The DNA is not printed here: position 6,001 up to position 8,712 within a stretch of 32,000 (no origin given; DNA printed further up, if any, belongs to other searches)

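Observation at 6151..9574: Divergent glycyl-radical enzyme and activase pair with non-canonical radical motifs in an aerobic-type metabolic neighbourhood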

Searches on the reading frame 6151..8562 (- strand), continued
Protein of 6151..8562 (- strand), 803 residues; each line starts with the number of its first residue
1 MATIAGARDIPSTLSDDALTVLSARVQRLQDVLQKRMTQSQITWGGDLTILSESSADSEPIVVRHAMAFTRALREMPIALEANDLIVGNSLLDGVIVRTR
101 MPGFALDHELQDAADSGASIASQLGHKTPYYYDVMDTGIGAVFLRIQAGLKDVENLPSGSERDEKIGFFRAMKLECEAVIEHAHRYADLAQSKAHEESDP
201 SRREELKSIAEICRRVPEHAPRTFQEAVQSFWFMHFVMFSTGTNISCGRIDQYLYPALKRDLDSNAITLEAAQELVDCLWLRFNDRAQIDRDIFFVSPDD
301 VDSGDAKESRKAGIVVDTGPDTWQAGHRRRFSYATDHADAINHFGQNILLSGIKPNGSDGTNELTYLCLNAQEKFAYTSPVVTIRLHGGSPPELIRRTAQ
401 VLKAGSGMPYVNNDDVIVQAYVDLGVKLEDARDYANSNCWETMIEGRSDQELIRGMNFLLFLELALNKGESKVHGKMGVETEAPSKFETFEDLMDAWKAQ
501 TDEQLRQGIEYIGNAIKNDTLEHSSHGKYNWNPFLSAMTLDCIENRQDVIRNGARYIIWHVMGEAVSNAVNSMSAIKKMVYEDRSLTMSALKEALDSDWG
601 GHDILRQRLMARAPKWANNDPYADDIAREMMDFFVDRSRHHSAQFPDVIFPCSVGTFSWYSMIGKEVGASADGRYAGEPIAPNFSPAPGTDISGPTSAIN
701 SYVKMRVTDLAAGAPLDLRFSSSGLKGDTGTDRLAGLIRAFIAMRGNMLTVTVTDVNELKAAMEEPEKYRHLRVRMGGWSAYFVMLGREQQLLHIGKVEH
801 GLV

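Call 59: search_protein_families(library=ncbifam, proteins=[L045:10494-12008:+, L044:10372-11916:+, L049:10448-11335:+, L049:1971-2984:+, L049:3003-3623:+, L045:5381-6916:+, L041:5726-6754:+, L041:11511-12455:+, L041:16681-17796:+, L003:12435-13610:-], max_evalue=1e-10)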
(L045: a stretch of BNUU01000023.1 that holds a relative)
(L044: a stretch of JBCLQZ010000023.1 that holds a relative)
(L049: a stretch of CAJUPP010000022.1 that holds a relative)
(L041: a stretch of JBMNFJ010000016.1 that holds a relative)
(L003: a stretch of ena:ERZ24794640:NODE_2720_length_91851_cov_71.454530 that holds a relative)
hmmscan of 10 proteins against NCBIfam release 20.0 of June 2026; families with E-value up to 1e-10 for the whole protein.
L045:10494-12008:+ (504 aa): 39 families (the best 25 are shown)
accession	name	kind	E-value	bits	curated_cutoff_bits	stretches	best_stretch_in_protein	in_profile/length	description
TIGR01722.1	MMSDH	subfamily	5.2e-168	559.6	448.5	1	8-485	2-477/477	CoA-acylating methylmalonate-semialdehyde dehydrogenase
NF052305.1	DioxValDhHalo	equivalog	9.5e-93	311.7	750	1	8-483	6-481/483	2,5-dioxovalerate dehydrogenase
NF042993.1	AlphKGSA_gudD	equivalog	6.7e-91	305.4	770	1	9-482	6-479/481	alpha-ketoglutaric semialdehyde dehydrogenase GucD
TIGR01804.1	BADH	equivalog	1.4e-88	297.5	668.6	1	12-477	3-465/467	betaine-aldehyde dehydrogenase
NF010000.0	PRK13473.1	subfamily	3.5e-85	286.4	615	1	8-463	4-454/475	aminobutyraldehyde dehydrogenase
NF002852.0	PRK03137.1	subfamily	1.3e-84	284.9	648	1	12-484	42-513/514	L-glutamate gamma-semialdehyde dehydrogenase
NF009725.0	PRK13252.1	equivalog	1.4e-81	274.4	593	1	4-481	4-477/488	betaine-aldehyde dehydrogenase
TIGR01780.1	SSADH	subfamily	1e-78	265.3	646.35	1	26-479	1-448/448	succinate-semialdehyde dehydrogenase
NF045735.1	PaDhStyDPseudo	equivalog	2.4e-77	260.6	850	1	11-482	7-480/483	phenylacetaldehyde dehydrogenase StyD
TIGR02299.1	HpaE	equivalog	6.2e-77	259.2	638.35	1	8-482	2-475/488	5-carboxymethyl-2-hydroxymuconate semialdehyde dehydrogenase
NF006916.0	PRK09407.1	equivalog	4.5e-74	249.9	521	1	20-484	32-493/526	succinic semialdehyde dehydrogenase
NF045736.1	PaDhStyDRhodo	equivalog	4.6e-72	243.1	800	1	11-482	7-476/479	phenylacetaldehyde dehydrogenase StyD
TIGR01237.1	D1pyr5carbox2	equivalog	6.3e-72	243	659.65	1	10-485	36-511/511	L-glutamate gamma-semialdehyde dehydrogenase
NF040648.1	lactal_redase_Meth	equivalog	1e-70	239.1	650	1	11-477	3-452/463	lactaldehyde dehydrogenase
NF007497.0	PRK10090.1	equivalog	9.5e-70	235.7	500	1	4-481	4-475/480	aldehyde dehydrogenase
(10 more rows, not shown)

L044:10372-11916:+ (514 aa): 39 families (the best 25 are shown)
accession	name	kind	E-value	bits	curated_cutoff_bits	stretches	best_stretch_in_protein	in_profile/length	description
TIGR01722.1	MMSDH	subfamily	1.2e-170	568.3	448.5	1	23-495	7-477/477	CoA-acylating methylmalonate-semialdehyde dehydrogenase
NF052305.1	DioxValDhHalo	equivalog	1.3e-95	321.1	750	1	20-493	8-481/483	2,5-dioxovalerate dehydrogenase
NF042993.1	AlphKGSA_gudD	equivalog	6.3e-90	302.2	770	1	20-492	7-479/481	alpha-ketoglutaric semialdehyde dehydrogenase GucD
TIGR01804.1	BADH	equivalog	1.7e-87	293.9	668.6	1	22-483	3-461/467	betaine-aldehyde dehydrogenase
NF010000.0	PRK13473.1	subfamily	3.2e-85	286.5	615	1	27-473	12-454/475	aminobutyraldehyde dehydrogenase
NF009725.0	PRK13252.1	equivalog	1.7e-84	284.1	593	1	19-491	9-477/488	betaine-aldehyde dehydrogenase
NF002852.0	PRK03137.1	subfamily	1.5e-82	278.1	648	1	27-494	45-513/514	L-glutamate gamma-semialdehyde dehydrogenase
TIGR01780.1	SSADH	subfamily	1.7e-79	267.8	646.35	1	36-487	1-446/448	succinate-semialdehyde dehydrogenase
NF006916.0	PRK09407.1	equivalog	4.2e-79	266.5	521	1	29-501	31-500/526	succinic semialdehyde dehydrogenase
TIGR02299.1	HpaE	equivalog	1.1e-78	265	638.35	1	22-492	6-475/488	5-carboxymethyl-2-hydroxymuconate semialdehyde dehydrogenase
NF045735.1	PaDhStyDPseudo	equivalog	1e-76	258.5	850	1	22-492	8-480/483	phenylacetaldehyde dehydrogenase StyD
NF007497.0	PRK10090.1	equivalog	1.1e-72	245.4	500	1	12-452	2-439/480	aldehyde dehydrogenase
NF045736.1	PaDhStyDRhodo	equivalog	2.3e-71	240.8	800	1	20-492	6-476/479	phenylacetaldehyde dehydrogenase StyD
NF006992.0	PRK09457.1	subfamily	6.1e-69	232.9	514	1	20-468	4-447/487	succinylglutamate-semialdehyde dehydrogenase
NF040648.1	lactal_redase_Meth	equivalog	2.8e-67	227.7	650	1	30-487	10-452/463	lactaldehyde dehydrogenase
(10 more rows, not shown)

L049:10448-11335:+ (295 aa): 5 families
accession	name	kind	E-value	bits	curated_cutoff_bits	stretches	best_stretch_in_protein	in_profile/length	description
NF008598.0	PRK11565.1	equivalog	4.9e-75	252.1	425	1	21-292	8-272/275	2,5-didehydrogluconate reductase DkgA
NF008377.0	PRK11172.1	equivalog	2.3e-50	171.3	327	1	27-288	2-258/267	2,5-didehydrogluconate reductase DkgB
NF049922.1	MethglyxlRedYdjG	equivalog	2.1e-17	63.1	550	1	99-216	112-225/326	NADH-dependent methylglyoxal reductase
TIGR01293.1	Kv_beta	subfamily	4.3e-11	42.4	365.4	0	26-187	11-183/319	voltage-dependent potassium channel subunit beta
NF007695.0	PRK10376.1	subfamily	8e-11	41.5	280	0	30-281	19-287/290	oxidoreductase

L049:1971-2984:+ (337 aa): 4 families
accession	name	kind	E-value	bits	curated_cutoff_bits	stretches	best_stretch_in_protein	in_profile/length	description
NF011049.0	PRK14479.1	subfamily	3.8e-131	438.4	492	1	4-334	1-327/568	dihydroxyacetone kinase family protein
TIGR02363.1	dhaK1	equivalog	1.5e-105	352.9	406.25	1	4-332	1-327/329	dihydroxyacetone kinase subunit DhaK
TIGR02361.1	dak_ATP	equivalog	1.8e-79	267.9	574.95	1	5-332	1-341/583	glycerone kinase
TIGR02362.1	dhaK1b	equivalog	5.4e-60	203.2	413.25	1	7-328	2-320/326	DhaKLM operon coactivator DhaQ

L049:3003-3623:+ (206 aa): 3 families
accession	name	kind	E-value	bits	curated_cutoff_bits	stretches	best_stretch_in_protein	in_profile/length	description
NF011049.0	PRK14479.1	subfamily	1.7e-44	152.3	492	1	4-204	361-566/568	dihydroxyacetone kinase family protein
TIGR02365.1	dha_L_ycgS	equivalog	2e-31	109.2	138.3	1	10-200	4-194/196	dihydroxyacetone kinase subunit DhaL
TIGR02361.1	dak_ATP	equivalog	3.5e-28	98.6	574.95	1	5-199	383-581/583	glycerone kinase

L045:5381-6916:+ (511 aa): 0 families

L041:5726-6754:+ (342 aa): 0 families

L041:11511-12455:+ (314 aa): 14 families
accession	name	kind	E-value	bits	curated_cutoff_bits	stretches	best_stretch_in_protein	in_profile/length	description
TIGR03168.1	1-PFK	subfamily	2.4e-100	335.4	216.4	1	7-312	1-305/305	hexose kinase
TIGR03828.1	pfkB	equivalog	7.7e-94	314.1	292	1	7-312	1-305/305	1-phosphofructokinase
NF010033.0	PRK13508.1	equivalog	5.1e-78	262.4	469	1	6-311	1-306/309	tagatose-6-phosphate kinase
TIGR01231.1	lacC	equivalog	2.5e-76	256.9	409.55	1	7-311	2-307/310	tagatose-6-phosphate kinase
NF007068.0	PRK09513.1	equivalog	2.4e-56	191.2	432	1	7-312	5-309/312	1-phosphofructokinase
NF041320.1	pfkB_Halo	equivalog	8.4e-52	176.4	400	1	7-292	2-280/302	1-phosphofructokinase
NF007632.0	PRK10294.1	equivalog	2.2e-39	135.5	353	1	7-309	4-307/310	6-phosphofructokinase II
TIGR02152.1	D_ribokin_bact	equivalog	5.9e-22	78.3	299.65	1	16-285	9-277/298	ribokinase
TIGR02198.1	rfaE_dom_I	equivalog_domain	5e-17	62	345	1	40-283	47-291/315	D-glycero-beta-D-manno-heptose-7-phosphate kinase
TIGR04382.1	myo_inos_iolC_N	equivalog_domain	4.2e-15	55.8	300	1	191-286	196-287/309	5-dehydro-2-deoxygluconokinase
NF007321.0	PRK09813.1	equivalog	6.9e-15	55.2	247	1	202-287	168-253/261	fructoselysine 6-kinase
NF008353.0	PRK11142.1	equivalog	5.3e-14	52.4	341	1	16-290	13-286/307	ribokinase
TIGR00097.1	HMP-P_kinase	equivalog_domain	1.4e-11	44.2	204.95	1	164-281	108-230/254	bifunctional hydroxymethylpyrimidine kinase/phosphomethylpyrimidine kinase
NF008454.0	PRK11316.1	equivalog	1.9e-11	43.2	521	1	46-285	55-292/475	bifunctional D-glycero-beta-D-manno-heptose-7-phosphate kinase/D-glycero-beta-D-manno-heptose 1-phosphate adenylyltransferase HldE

L041:16681-17796:+ (371 aa): 11 families
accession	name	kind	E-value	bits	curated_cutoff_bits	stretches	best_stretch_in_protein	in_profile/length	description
NF010624.0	PRK14017.1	equivalog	1.4e-146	488.5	311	1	1-371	1-382/382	galactonate dehydratase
NF040790.2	glucon_galact_dh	equivalog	1.9e-73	247.6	750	1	17-354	27-373/390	bifunctional D-gluconate/D-galactonate dehydratase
NF043051.1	ManoateDhtManD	equivalog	3.3e-72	243.5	550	2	1-149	1-154/403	D-mannonate dehydratase ManD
NF011654.0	PRK15072.1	subfamily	1.7e-71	241.2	430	2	1-149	1-154/404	D-galactonate dehydratase family protein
NF040866.1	AraD_Arch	equivalog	1.9e-56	191.7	650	1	19-351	38-370/372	arabinonate dehydratase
NF047820.1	TalGalacDh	equivalog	2.9e-40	138.3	500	1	20-345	43-359/371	L-talarate/galactarate dehydratase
NF011968.0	PRK15440.1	equivalog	1e-34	120.1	393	1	46-286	88-320/395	L-rhamnonate dehydratase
TIGR02534.1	mucon_cyclo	subfamily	1.3e-31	110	334.95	1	17-348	31-363/368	muconate/chloromuconate family cycloisomerase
NF043002.1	HProlDhtase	equivalog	2.2e-18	66.3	500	1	18-275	36-282/366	cis-3-hydroxy-L-proline dehydratase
TIGR01928.1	menC_lowGC_arch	equivalog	2.2e-15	56.5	200.65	1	80-276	89-272/325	o-succinylbenzoate synthase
NF041118.1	A_G_epim_Thtga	equivalog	8.8e-11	41.5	500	0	19-277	35-282/341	L-Ala-D/L-Glu epimerase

L003:12435-13610:- (391 aa): 9 families
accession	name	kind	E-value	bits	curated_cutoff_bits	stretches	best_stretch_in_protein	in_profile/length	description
NF040790.2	glucon_galact_dh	equivalog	1.1e-85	287.9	750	1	23-361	30-369/390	bifunctional D-gluconate/D-galactonate dehydratase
NF010624.0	PRK14017.1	equivalog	6.4e-73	246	311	1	2-360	2-359/382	galactonate dehydratase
NF043051.1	ManoateDhtManD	equivalog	3e-51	174.5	550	2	171-360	193-382/403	D-mannonate dehydratase ManD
NF011654.0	PRK15072.1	subfamily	1e-50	172.8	430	2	171-361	194-384/404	D-galactonate dehydratase family protein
NF040866.1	AraD_Arch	equivalog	1.4e-43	149.3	650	1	21-358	37-366/372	arabinonate dehydratase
NF047820.1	TalGalacDh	equivalog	1.1e-34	120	500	1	20-356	40-359/371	L-talarate/galactarate dehydratase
NF011968.0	PRK15440.1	equivalog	7.2e-29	100.9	393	1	23-358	64-388/395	L-rhamnonate dehydratase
NF043002.1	HProlDhtase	equivalog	1.5e-24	86.5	500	1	19-356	34-357/366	cis-3-hydroxy-L-proline dehydratase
TIGR02534.1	mucon_cyclo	subfamily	5.3e-23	81.7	334.95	1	20-359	31-363/368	muconate/chloromuconate family cycloisomerase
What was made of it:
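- The dehydrogenase next to the GRE is the semialdehyde (MMSDH) type (call 59).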

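Call 62: get_annotated_region(hit=H6, flank=1500)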
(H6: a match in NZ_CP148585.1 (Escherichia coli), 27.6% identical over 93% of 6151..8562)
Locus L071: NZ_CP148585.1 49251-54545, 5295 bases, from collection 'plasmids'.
description: Escherichia coli strain Z1322HEC0001 plasmid pZ1322HEC0001-3, complete sequence
organism: Escherichia coli (NCBI taxid 562)
taxonomy: Bacteria; Pseudomonadota; Gammaproteobacteria; Enterobacterales; Enterobacteriaceae; Escherichia; Escherichia coli
host: -; source: Homo sapiens,single cell; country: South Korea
typing (MOB-suite, as given by PLSDB): non-mobilizable
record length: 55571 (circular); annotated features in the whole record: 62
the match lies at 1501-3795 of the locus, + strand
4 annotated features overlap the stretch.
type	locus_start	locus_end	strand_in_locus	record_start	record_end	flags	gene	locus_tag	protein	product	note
CDS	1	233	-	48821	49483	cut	fsa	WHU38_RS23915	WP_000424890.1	fructose-6-phosphate aldolase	-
CDS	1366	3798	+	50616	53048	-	ybiW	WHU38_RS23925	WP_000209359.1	glycyl radical protein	-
CDS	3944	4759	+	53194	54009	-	ybiV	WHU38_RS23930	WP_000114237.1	sugar-phosphatase YbiV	-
CDS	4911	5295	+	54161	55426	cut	ybiU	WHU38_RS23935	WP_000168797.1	DUF1479 domain-containing protein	-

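Call 63: get_annotated_region(hit=H12, flank=4000)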
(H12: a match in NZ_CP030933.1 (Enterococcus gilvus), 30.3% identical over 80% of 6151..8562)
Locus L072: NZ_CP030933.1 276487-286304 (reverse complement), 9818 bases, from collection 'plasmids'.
description: Enterococcus gilvus strain CR1 plasmid pCR1A, complete sequence
organism: Enterococcus gilvus (NCBI taxid 160453)
taxonomy: Bacteria; Bacillota; Bacilli; Lactobacillales; Enterococcaceae; Enterococcus; Enterococcus gilvus
host: -; source: cow,milk,milk; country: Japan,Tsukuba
typing (MOB-suite, as given by PLSDB): non-mobilizable
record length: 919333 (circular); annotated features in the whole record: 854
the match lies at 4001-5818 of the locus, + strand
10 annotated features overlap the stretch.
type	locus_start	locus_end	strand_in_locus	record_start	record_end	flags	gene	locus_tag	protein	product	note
CDS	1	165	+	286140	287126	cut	-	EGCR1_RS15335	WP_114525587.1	aldo/keto reductase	-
CDS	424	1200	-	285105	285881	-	-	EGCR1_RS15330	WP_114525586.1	glycyl-radical enzyme activating protein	GO:0043687 - post-translational protein modification [Evidence IEA]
CDS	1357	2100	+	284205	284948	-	-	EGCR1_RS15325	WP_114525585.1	DeoR/GlpR family DNA-binding transcription regulator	-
CDS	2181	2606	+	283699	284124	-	-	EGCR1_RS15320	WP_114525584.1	GNAT family N-acetyltransferase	-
CDS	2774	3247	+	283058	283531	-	-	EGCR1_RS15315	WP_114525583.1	VOC family protein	-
CDS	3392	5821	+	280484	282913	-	-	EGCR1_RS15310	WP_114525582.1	glycyl radical protein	-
CDS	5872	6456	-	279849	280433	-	-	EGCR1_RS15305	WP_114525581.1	hypothetical protein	-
CDS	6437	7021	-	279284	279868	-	-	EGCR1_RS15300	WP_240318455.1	RNA polymerase sigma factor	GO:0006352 - DNA-templated transcription initiation [Evidence IEA]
CDS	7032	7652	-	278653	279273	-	-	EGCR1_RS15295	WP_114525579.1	DUF4367 domain-containing protein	-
CDS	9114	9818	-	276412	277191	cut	-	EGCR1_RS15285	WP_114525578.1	MurR/RpiR family transcriptional regulator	GO:0006355 - regulation of DNA-templated transcription [Evidence IEA]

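Call 64: get_annotated_region(hit=H4, flank=1500)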
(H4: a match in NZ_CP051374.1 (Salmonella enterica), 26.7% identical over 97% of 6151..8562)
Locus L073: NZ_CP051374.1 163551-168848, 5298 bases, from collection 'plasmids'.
description: Salmonella enterica subsp. enterica serovar Newport strain CVM 24374 plasmid p20723-1
organism: Salmonella enterica (NCBI taxid 108619)
taxonomy: Bacteria; Pseudomonadota; Gammaproteobacteria; Enterobacterales; Enterobacteriaceae; Salmonella; Salmonella enterica
host: -; source: bovine; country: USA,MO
typing (MOB-suite, as given by PLSDB): non-mobilizable
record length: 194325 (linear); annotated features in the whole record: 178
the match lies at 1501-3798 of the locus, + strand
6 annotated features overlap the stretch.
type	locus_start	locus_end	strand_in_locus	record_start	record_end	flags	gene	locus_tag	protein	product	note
CDS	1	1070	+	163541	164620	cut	-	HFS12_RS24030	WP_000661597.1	PTS fructose transporter subunit EIIC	GO:0009401 - phosphoenolpyruvate-dependent sugar phosphotransferase system [Evidence IEA]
CDS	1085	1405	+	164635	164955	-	-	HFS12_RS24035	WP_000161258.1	PTS fructose-like transporter subunit IIB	GO:0009401 - phosphoenolpyruvate-dependent sugar phosphotransferase system [Evidence IEA]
CDS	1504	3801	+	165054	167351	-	-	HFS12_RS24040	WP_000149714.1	formate C-acetyltransferase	-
CDS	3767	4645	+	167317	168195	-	-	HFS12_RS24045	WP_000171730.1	[formate-C-acetyltransferase]-activating enzyme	-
CDS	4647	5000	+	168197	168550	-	-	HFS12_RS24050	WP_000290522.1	PTS fructose-like transporter subunit IIB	-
CDS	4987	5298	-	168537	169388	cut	-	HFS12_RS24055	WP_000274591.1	AraC family transcriptional regulator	-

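Call 65: get_annotated_region(hit=H29, flank=1500)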
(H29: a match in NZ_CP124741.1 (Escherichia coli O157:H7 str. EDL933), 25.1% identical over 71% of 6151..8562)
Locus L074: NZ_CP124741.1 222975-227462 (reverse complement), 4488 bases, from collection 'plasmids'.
description: Escherichia coli O157:H7 str. EDL933 plasmid unnamed2, complete sequence
organism: Escherichia coli O157:H7 str. EDL933 (NCBI taxid 155864)
taxonomy: Bacteria; Pseudomonadota; Gammaproteobacteria; Enterobacterales; Enterobacteriaceae; Escherichia; Escherichia coli; Escherichia coli O157:H7 str. EDL933
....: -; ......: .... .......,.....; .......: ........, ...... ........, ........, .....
typing (MOB-suite, as given by PLSDB): non-mobilizable
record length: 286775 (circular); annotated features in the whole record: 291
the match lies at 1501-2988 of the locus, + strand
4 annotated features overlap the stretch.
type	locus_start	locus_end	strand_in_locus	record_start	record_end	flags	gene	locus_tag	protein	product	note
CDS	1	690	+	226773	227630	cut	focA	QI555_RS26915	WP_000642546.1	formate transporter FocA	-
CDS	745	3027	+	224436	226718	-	pflB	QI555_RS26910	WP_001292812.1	formate C-acetyltransferase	GO:0005975 - carbohydrate metabolic process [Evidence IEA]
CDS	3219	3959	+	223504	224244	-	pflA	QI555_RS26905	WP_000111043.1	pyruvate formate lyase 1-activating protein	-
CDS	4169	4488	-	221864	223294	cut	ycaM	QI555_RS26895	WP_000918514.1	amino acid permease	GO:0055085 - transmembrane transport [Evidence IEA]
